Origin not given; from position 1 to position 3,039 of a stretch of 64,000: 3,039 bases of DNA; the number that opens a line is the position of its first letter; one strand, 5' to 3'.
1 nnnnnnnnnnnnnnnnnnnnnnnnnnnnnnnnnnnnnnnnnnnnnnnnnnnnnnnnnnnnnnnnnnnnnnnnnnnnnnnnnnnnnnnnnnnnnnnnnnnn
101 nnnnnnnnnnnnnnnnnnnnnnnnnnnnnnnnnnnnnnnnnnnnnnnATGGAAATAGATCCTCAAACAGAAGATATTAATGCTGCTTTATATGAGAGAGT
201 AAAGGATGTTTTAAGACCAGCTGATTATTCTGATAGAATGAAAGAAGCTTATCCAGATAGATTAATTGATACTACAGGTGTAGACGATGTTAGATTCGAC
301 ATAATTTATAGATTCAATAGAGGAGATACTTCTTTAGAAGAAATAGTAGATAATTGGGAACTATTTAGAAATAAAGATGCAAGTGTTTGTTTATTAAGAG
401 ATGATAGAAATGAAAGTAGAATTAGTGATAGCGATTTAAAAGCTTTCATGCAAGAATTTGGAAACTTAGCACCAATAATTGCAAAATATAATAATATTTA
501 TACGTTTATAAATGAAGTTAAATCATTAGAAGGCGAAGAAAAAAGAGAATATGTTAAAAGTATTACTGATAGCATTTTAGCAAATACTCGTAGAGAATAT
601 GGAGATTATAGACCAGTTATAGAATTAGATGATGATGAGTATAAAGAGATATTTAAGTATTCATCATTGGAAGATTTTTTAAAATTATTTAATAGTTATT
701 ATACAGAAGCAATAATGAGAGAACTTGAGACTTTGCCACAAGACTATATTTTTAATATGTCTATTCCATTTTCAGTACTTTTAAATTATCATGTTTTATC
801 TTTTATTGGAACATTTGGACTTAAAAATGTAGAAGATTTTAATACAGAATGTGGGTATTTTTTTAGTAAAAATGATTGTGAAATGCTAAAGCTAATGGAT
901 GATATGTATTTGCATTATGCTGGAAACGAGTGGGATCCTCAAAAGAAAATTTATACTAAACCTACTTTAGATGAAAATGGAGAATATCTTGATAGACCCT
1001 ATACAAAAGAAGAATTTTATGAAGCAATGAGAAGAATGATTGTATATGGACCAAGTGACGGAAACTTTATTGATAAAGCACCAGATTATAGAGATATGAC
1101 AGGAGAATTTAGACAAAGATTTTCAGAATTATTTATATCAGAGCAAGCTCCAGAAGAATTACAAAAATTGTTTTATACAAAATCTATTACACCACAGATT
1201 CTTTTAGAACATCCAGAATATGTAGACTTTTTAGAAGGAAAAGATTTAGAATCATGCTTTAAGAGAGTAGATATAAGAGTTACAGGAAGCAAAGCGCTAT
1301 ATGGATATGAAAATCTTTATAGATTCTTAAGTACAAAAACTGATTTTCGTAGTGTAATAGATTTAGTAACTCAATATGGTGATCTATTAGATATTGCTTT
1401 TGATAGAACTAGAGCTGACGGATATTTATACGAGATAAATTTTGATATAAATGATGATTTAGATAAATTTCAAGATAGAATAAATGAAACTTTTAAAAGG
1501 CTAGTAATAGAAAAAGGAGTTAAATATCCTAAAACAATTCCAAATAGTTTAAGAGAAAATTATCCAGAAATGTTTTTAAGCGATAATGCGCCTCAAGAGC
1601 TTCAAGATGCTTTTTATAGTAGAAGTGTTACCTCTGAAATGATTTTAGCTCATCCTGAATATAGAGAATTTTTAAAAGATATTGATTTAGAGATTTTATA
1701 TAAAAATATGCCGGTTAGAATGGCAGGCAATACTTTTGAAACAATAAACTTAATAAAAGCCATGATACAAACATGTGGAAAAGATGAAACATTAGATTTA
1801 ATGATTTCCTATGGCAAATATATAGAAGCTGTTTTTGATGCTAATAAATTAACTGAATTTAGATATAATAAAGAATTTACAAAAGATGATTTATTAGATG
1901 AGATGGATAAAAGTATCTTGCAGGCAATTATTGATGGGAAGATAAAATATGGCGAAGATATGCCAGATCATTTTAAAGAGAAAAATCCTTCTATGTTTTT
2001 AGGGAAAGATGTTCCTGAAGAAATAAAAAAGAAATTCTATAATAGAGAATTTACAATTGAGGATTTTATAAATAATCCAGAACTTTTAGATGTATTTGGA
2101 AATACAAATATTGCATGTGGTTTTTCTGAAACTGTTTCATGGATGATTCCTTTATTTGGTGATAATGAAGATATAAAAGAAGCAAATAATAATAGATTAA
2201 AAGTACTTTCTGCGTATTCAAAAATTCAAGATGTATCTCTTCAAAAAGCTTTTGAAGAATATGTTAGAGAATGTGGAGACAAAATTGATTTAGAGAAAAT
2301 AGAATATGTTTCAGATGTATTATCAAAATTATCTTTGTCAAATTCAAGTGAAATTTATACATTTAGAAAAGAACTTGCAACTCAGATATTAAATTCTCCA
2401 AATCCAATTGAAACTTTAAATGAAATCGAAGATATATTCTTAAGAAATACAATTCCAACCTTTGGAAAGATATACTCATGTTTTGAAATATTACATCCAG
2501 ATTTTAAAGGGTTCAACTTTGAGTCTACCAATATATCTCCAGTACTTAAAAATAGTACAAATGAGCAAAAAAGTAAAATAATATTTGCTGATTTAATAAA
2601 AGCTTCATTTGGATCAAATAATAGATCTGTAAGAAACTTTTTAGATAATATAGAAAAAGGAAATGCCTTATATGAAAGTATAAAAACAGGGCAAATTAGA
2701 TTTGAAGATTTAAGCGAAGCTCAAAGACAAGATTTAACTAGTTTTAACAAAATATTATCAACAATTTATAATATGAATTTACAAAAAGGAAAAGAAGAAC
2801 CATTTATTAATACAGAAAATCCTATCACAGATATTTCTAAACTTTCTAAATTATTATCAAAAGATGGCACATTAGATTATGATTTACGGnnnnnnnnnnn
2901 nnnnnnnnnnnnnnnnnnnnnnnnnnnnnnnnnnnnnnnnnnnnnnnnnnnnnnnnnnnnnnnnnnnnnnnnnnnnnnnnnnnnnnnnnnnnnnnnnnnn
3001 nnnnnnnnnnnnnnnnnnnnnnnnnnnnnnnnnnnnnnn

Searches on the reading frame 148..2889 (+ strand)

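Call 86: search_protein_families(library=pfam, proteins=[window:148-2889:+], max_evalue=0.001)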
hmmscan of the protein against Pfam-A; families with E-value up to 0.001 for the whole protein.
window:148-2889:+ (914 aa): 1 family
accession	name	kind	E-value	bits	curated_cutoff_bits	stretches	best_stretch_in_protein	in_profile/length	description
PF08897.16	DUF1841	-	0.00033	21.2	24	0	320-366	4-47/135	Domain of unknown function (DUF1841)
